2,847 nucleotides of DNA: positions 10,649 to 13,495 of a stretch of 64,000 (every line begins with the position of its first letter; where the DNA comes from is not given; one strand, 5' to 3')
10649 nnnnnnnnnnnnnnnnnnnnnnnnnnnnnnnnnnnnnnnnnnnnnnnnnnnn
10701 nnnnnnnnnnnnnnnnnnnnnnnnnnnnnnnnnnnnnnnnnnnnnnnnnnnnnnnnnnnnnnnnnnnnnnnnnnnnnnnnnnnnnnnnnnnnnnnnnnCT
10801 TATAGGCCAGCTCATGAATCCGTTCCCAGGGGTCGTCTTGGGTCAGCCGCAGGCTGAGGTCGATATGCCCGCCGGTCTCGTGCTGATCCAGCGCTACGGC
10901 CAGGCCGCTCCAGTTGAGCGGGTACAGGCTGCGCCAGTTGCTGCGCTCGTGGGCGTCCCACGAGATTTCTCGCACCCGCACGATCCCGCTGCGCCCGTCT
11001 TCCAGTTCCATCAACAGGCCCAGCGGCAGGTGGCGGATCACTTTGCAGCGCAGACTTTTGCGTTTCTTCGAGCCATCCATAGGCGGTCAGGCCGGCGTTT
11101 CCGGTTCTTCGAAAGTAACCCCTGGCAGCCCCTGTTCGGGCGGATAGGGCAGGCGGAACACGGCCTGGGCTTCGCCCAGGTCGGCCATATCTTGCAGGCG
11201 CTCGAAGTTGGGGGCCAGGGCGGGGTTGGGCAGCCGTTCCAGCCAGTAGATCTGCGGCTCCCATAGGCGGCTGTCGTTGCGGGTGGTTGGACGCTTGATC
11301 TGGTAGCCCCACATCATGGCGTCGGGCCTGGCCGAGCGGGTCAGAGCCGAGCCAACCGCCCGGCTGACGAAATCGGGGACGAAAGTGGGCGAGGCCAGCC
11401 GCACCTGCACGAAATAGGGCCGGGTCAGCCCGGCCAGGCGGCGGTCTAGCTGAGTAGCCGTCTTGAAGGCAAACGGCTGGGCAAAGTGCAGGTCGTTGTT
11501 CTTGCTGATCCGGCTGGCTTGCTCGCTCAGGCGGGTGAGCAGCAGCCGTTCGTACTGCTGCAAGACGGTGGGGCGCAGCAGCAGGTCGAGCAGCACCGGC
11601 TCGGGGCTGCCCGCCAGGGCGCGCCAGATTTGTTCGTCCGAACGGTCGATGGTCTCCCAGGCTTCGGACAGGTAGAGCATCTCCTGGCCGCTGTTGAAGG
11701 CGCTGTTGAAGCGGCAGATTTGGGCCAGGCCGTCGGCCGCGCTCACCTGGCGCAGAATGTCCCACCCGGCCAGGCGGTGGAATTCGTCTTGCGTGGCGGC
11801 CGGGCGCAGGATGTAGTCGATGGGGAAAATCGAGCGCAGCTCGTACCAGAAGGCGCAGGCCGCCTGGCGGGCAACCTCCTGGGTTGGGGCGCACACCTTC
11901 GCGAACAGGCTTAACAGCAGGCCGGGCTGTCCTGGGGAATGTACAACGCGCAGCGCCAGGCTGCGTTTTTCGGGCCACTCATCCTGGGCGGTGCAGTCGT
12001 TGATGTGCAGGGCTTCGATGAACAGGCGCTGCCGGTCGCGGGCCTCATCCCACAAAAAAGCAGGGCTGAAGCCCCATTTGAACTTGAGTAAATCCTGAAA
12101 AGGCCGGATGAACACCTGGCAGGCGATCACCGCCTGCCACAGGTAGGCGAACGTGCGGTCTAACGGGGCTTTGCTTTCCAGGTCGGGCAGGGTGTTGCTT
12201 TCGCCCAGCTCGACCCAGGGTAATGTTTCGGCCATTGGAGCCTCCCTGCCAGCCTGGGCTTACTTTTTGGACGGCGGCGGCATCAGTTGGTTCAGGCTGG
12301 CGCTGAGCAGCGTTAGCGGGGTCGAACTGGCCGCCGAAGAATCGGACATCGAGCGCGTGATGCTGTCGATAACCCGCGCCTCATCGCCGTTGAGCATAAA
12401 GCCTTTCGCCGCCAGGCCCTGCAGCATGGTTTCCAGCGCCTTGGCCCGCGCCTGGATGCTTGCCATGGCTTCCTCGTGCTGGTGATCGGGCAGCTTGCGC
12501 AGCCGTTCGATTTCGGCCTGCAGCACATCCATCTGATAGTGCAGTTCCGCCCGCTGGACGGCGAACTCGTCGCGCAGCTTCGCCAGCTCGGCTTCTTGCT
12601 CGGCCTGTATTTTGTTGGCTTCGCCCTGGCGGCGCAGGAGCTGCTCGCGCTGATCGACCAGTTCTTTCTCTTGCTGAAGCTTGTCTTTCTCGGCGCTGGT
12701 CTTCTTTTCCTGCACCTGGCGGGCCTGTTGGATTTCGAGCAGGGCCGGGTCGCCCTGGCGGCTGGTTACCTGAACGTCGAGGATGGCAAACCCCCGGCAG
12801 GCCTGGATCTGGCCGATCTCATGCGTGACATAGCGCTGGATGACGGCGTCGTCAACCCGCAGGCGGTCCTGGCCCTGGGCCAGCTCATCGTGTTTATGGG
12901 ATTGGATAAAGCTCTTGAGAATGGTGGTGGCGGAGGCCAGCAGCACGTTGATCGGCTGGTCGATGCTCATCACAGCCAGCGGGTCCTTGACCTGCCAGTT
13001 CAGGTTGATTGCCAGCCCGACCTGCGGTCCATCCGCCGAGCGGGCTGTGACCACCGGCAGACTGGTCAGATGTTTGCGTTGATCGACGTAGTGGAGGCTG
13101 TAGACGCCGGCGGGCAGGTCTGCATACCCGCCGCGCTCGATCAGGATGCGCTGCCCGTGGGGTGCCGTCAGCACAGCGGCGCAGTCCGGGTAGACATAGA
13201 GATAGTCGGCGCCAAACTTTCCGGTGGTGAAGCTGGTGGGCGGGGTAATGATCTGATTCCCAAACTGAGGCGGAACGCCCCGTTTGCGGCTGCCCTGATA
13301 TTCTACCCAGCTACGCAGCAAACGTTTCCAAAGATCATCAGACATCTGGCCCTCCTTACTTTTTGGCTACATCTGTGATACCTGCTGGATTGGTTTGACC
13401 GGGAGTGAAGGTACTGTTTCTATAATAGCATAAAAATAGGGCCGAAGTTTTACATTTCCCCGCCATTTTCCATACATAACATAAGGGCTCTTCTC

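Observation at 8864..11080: Two S1 RNA-binding domains fused to a receiver-GAF-histidine kinase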

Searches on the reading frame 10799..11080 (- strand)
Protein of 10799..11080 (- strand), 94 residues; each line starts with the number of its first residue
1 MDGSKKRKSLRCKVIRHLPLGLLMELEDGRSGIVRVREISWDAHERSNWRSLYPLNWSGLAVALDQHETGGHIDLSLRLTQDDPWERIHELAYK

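Call 6: search_protein_families(library=pfam, proteins=[window:10799-11080:-], max_evalue=10)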
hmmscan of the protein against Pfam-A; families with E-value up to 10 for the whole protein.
seq(94 aa): 0 families
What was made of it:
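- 10853..11056 (-): S1a: divergent S1/OB fold (residues 9-76). Invariant R35, R37, E38 and W49. The canonical aromatic and His positions are L20, L23 and R35. No Pfam hit in this copy (call 6).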

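Call 47: search_protein_families(library=pfam, alignment_id=A3, max_evalue=1)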
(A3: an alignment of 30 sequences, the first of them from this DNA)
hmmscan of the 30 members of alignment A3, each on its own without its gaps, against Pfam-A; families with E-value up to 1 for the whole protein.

A. member 1, seq(92 aa): 0 families

B. families by the number of members that match (of 30 scanned): 8 families
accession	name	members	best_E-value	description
PF00575.29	S1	19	0.00054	S1 RNA binding domain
PF23459.1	S1_RRP5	3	0.0083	RRP5 S1 domain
PF10387.14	DUF2442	3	0.031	Protein of unknown function (DUF2442)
PF24315.1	DUF7489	3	0.073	Domain of unknown function (DUF7489)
PF01816.23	LRV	1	0.046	Leucine rich repeat variant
PF02894.22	GFO_IDH_MocA_C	1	0.12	Oxidoreductase family, C-terminal alpha/beta domain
PF09962.14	DUF2196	1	0.17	Uncharacterized conserved protein (DUF2196)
PF12988.13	TraQ_transposon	1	0.23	TraQ conjugal transfer protein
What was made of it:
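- On S1 RNA-binding domain (PF00575), unit S1a: 19/30 family members reach only sub-threshold hits (call 47).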

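Call 51: search_protein_representatives(alignment_id=A3)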
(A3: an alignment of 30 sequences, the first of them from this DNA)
Query: 30 sequences, 91 profile positions. Proteins with E-value up to 0.001 (for the whole library): 1494; up to 1e-10: 314; up to 1e-30: 9. The best 150 are listed.
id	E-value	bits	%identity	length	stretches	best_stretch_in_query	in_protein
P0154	2.3e-47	174.9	-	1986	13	9-86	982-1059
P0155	2.0e-34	133.4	-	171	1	1-90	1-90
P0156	8.0e-33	128.3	-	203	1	3-90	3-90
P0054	3.0e-32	126.4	-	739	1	1-89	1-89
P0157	3.6e-32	126.2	-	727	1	1-89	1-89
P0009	1.2e-31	124.5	-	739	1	5-90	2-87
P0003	2.1e-31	123.7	-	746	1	6-90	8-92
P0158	4.0e-31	122.8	-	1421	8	9-90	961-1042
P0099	5.9e-31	122.3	-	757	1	1-89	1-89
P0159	1.3e-29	117.9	-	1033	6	10-90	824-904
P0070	1.6e-29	117.7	-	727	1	4-88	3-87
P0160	3.0e-29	116.8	-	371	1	1-85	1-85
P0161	1.0e-28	115.1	-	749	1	9-90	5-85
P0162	7.4e-28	112.4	-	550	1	6-90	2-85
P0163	9.0e-28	112.1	-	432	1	7-90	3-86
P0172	1.4e-21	92.2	-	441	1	7-90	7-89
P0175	1.7e-20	88.7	-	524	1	6-87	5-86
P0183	1.8e-19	85.5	-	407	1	9-90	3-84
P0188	6.4e-19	83.7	-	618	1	11-88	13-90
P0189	6.9e-19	83.6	-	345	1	5-90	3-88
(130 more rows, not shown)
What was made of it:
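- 10853..11056 (-): S1a profile hits generic S1 repeats (call 51).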

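Call 52: search_protein_families(library=pfam, proteins=[P0155, P0156, P0160, P0162, P0163, P0172, P0175, P0183, P0188, P0189], max_evalue=0.001)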
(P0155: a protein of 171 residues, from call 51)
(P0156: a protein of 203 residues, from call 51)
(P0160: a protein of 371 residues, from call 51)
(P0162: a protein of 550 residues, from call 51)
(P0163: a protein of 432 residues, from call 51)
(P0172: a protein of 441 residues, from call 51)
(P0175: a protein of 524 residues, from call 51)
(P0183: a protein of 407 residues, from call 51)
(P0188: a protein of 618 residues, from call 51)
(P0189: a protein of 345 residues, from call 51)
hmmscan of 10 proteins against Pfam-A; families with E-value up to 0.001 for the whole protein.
P0155 (171 aa): 2 families
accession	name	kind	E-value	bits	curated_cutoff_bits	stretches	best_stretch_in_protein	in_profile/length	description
PF00575.29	S1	-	2.8e-14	53.7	22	1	92-144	3-55/74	S1 RNA binding domain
PF23459.1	S1_RRP5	-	6.6e-06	27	27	0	91-145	1-55/72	RRP5 S1 domain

P0156 (203 aa): 1 family
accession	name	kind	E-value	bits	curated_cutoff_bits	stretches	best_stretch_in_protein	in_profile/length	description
PF00575.29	S1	-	2.4e-15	57.1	22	1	93-160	4-71/74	S1 RNA binding domain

P0160 (371 aa): 2 families
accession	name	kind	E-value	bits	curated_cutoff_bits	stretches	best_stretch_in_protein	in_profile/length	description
PF19974.5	TCAD9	-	9.4e-16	58.4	40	1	178-318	277-417/429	Ternary complex associated domain 9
PF01636.29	APH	-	1.7e-05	25.2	23.2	1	199-244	161-207/239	Phosphotransferase enzyme family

P0162 (550 aa): 2 families
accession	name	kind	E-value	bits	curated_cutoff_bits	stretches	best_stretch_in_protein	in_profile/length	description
PF00072.30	Response_reg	-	1.1e-16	61.4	30.2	1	206-318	1-110/111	Response regulator receiver domain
PF00575.29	S1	-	6.1e-15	55.8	22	1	87-156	3-72/74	S1 RNA binding domain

P0163 (432 aa): 3 families
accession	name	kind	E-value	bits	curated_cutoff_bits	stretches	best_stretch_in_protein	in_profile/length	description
PF00072.30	Response_reg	-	1.7e-16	60.8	30.2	1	206-317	1-109/111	Response regulator receiver domain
PF00575.29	S1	-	1.3e-14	54.8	22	1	87-157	2-72/74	S1 RNA binding domain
PF23459.1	S1_RRP5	-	0.00046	21.1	27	0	88-120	2-34/72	RRP5 S1 domain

P0172 (441 aa): 3 families
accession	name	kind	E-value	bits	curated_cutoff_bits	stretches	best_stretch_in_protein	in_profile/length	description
PF00575.29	S1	-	5.7e-16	59.1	22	1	90-159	2-73/74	S1 RNA binding domain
PF00072.30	Response_reg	-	3.9e-12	46.8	30.2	1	206-290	2-85/111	Response regulator receiver domain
PF23459.1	S1_RRP5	-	3.9e-09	37.4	27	1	90-158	1-71/72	RRP5 S1 domain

P0175 (524 aa): 3 families
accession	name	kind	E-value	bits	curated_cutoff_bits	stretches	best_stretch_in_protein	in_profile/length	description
PF00072.30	Response_reg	-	3.5e-18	66.2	30.2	1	205-313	1-106/111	Response regulator receiver domain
PF00575.29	S1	-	3.2e-16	59.9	22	1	91-162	3-73/74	S1 RNA binding domain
PF23459.1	S1_RRP5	-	0.00046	21.1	27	0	93-154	4-64/72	RRP5 S1 domain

P0183 (407 aa): 3 families
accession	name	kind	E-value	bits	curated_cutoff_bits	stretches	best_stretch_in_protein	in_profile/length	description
PF00575.29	S1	-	3.6e-16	59.7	22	1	87-157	4-73/74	S1 RNA binding domain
PF23459.1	S1_RRP5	-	3.2e-08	34.4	27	0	88-157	4-72/72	RRP5 S1 domain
PF19974.5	TCAD9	-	6.1e-05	22.8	40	1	309-386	29-114/429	Ternary complex associated domain 9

P0188 (618 aa): 4 families
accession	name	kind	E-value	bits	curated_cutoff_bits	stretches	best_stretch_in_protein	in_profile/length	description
PF02518.31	HATPase_c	-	1.5e-17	64.4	26.4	1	504-617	4-110/111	Histidine kinase-, DNA gyrase B-, and HSP90-like ATPase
PF00575.29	S1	-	5.5e-08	33.5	22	1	94-165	3-73/74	S1 RNA binding domain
PF00072.30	Response_reg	-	1.3e-06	29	30.2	1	215-294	1-80/111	Response regulator receiver domain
PF23459.1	S1_RRP5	-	0.00024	22.1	27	0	93-165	1-72/72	RRP5 S1 domain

P0189 (345 aa): 3 families
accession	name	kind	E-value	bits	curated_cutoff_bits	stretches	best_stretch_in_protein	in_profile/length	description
PF00072.30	Response_reg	-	4.4e-23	82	30.2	1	212-323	1-109/111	Response regulator receiver domain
PF00575.29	S1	-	5.6e-12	46.3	22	1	93-158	6-71/74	S1 RNA binding domain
PF23198.2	PDE8A_N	-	0.00081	19.8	29.6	0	205-286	6-88/147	PDE8A-like, N-terminal domain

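Call 54: find_encoding_contigs(protein=P0183, flank=8000, max_places=3)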
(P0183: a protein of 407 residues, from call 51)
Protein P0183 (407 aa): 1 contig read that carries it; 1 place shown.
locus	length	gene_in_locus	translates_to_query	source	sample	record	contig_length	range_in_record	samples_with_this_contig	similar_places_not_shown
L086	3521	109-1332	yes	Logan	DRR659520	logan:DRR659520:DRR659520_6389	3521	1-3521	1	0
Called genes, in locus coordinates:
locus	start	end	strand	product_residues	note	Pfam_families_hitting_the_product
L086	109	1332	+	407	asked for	PF23459:S1_RRP5 (faint), PF00575:S1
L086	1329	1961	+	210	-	PF00656:Peptidase_C14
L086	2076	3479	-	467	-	PF00486:Trans_reg_C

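Call 55: find_encoding_contigs(protein=P0160, flank=8000, max_places=3)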
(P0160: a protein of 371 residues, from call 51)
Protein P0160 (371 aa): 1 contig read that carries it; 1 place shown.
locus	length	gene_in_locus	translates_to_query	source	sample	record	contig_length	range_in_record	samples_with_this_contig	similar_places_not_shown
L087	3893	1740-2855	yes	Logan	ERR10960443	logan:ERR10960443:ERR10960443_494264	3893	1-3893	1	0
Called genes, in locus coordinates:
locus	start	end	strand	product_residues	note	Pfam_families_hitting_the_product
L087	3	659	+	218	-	?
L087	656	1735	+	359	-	-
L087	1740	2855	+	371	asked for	PF01636:APH (faint), PF19974:TCAD9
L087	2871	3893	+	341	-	?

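Call 63: find_encoding_contigs(protein=P0189, flank=6000, max_places=3)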
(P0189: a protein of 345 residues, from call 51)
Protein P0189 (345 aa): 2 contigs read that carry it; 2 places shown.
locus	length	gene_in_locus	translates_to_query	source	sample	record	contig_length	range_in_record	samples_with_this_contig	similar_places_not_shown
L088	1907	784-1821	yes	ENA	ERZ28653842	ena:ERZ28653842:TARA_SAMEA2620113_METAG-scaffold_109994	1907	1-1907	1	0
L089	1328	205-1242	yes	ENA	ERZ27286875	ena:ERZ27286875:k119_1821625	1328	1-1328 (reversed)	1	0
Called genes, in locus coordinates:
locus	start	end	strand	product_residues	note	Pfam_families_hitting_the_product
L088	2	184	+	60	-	?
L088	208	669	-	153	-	-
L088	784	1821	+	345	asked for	PF00575:S1, PF00072:Response_reg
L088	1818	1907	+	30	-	?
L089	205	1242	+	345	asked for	PF00575:S1, PF00072:Response_reg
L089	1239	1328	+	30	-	?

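Call 64: find_encoding_contigs(protein=P0156, flank=6000, max_places=3)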
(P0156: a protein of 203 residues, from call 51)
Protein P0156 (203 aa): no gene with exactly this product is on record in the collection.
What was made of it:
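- Tried and rejected: Look-up of P0156: not on record (call 64).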

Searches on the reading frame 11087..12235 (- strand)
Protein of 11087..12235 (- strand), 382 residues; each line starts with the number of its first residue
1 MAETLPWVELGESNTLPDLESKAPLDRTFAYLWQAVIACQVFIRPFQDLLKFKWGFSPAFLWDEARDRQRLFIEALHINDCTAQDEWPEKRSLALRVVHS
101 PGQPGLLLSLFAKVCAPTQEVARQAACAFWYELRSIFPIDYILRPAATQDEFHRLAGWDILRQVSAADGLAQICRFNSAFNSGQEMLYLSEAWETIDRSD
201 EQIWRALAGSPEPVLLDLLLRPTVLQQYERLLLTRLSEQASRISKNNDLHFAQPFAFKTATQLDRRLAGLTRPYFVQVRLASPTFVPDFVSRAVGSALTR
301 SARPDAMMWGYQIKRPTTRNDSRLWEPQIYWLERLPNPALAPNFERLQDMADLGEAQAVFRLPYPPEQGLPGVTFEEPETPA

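Call 3: search_protein_families(library=pfam, proteins=[window:11087-12235:-], max_evalue=0.1)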
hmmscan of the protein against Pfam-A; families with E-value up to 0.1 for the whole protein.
window:11087-12235:- (382 aa): 0 families

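Call 4: search_protein_families(library=ncbifam, proteins=[window:11087-12235:-], max_evalue=0.1)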
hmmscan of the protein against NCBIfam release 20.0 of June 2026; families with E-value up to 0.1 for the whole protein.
window:11087-12235:- (382 aa): 0 families

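Call 26: search_protein_families(library=padloc, proteins=[window:11087-12235:-], max_evalue=0.01)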
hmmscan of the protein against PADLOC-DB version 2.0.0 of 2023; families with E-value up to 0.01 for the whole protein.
window:11087-12235:- (382 aa): 0 families
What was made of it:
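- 11087..12235 (-): Conserved 382-aa protein of unknown function, 6 nt upstream of the S1-HK. No Pfam, NCBIfam or PADLOC hit (calls 3, 4, 26).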

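Call 42: find_homologous_proteins(query=window:11087-12235:-, max_evalue=0.001)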
Query window:11087-12235:- (382 aa): 33 proteins with E <= 0.001 among 8000 candidates.
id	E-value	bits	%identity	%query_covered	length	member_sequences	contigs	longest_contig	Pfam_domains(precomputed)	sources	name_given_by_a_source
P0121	9.4e-258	873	100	100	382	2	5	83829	-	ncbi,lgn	-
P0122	1.8e-157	543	62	97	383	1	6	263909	-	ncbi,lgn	-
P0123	1.0e-108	382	51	98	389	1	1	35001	-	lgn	-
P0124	2.2e-81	292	42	97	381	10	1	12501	-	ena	-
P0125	5.4e-79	284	42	97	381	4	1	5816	-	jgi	jgi:hypothetical protein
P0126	6.3e-76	274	41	97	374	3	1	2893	-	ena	-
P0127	4.5e-75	271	42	91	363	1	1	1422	-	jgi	jgi:hypothetical protein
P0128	5.0e-74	268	42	90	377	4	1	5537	-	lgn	-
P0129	1.6e-73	266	40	97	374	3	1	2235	-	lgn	-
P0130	1.7e-73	266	40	97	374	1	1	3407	-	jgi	jgi:hypothetical protein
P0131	9.9e-72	260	42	90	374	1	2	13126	-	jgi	jgi:hypothetical protein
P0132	1.3e-70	257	41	91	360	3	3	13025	-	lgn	-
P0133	4.0e-70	255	38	96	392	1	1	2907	-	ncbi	ncbi:MAG: hypothetical protein AB1649_29540 [Chloroflexota bacterium]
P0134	4.4e-70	255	38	97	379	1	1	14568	-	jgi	jgi:hypothetical protein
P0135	5.3e-70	255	39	97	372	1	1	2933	-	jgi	jgi:hypothetical protein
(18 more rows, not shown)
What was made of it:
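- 11087..12235 (-): Homologues are all hypothetical proteins, those with a source name being from Chloroflexota (call 42).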

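Call 43: find_encoding_contigs(protein=P0121, flank=6000, max_places=3)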
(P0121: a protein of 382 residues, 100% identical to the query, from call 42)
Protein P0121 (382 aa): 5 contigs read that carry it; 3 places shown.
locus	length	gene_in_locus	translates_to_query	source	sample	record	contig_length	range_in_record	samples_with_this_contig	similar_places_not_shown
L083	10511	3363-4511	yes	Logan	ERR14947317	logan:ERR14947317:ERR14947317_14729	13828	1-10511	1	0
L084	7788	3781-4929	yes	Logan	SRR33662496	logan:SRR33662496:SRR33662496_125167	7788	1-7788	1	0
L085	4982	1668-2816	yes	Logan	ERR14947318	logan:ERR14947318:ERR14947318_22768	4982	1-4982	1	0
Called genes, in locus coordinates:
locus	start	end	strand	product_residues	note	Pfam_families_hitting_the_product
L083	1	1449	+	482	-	?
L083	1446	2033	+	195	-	-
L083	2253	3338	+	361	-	PF01145:Band_7 (weak)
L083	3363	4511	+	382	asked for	-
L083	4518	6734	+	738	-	PF00575:S1, PF00072:Response_reg, PF02518:HATPase_c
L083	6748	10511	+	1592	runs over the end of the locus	PF00072:Response_reg, PF01590:GAF, PF13185:GAF_2, PF13492:GAF_3, PF01590:GAF, PF13185:GAF_2, PF01590:GAF, PF13185:GAF_2, +5 more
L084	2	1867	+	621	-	?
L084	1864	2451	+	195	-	-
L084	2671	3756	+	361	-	PF01145:Band_7 (weak)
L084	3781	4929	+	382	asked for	-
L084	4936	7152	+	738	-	PF00575:S1, PF00072:Response_reg, PF02518:HATPase_c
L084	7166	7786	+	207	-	?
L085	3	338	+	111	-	?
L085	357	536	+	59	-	-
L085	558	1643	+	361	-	PF01145:Band_7 (weak)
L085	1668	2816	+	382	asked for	-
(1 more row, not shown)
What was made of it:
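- Checked: Independent gene calls on other assemblies of the same organism give the same 738-aa model (call 43).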

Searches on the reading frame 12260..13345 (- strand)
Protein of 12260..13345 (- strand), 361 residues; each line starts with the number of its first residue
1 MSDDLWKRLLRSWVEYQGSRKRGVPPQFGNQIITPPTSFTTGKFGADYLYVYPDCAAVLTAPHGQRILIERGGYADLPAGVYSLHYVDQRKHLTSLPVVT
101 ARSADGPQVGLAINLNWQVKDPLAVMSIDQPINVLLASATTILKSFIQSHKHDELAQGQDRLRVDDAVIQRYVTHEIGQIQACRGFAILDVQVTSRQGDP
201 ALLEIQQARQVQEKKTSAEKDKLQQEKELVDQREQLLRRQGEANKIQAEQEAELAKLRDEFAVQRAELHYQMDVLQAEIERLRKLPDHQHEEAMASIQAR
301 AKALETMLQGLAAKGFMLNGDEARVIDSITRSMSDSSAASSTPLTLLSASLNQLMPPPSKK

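Call 3: search_protein_families(library=pfam, proteins=[window:12260-13345:-], max_evalue=0.1)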
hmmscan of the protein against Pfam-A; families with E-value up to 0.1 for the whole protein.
window:12260-13345:- (361 aa): 2 families
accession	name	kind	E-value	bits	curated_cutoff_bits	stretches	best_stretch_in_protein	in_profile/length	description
PF01145.31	Band_7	-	1.3e-07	32.3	23.6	1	80-227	31-176/176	SPFH domain / Band 7 family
PF08124.17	Lyase_8_N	-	0.059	12.9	24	1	244-337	8-97/323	Polysaccharide lyase family 8, N terminal alpha-helical domain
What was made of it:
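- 12260..13345 (-): SPFH/Band-7 protein with a coiled-coil tail; first gene of the cluster. Pfam Band_7 E 1.3e-7 (call 3).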

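Call 4: search_protein_families(library=ncbifam, proteins=[window:12260-13345:-], max_evalue=0.1)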
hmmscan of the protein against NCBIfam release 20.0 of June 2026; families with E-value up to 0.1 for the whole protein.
window:12260-13345:- (361 aa): 4 families
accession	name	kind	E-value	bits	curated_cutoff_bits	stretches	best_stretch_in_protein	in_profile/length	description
NF033777.1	M_group_A_cterm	equivalog_domain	0.032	13.8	400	1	214-309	40-128/218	M protein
NF005198.1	PRK06669.1-3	equivalog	0.035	13.3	200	1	267-332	42-107/299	flagellar assembly protein FliH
NF045780.1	TrlF_fam_ATP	equivalog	0.038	12.7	350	1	196-312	594-707/944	TrlF family AAA-like ATPase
TIGR02168.1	SMC_prok_B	equivalog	0.043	11.5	567.35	1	203-332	735-866/1181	chromosome segregation protein SMC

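Call 26: search_protein_families(library=padloc, proteins=[window:12260-13345:-], max_evalue=0.01)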
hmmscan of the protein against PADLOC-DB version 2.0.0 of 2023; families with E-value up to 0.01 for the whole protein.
window:12260-13345:- (361 aa): 0 families
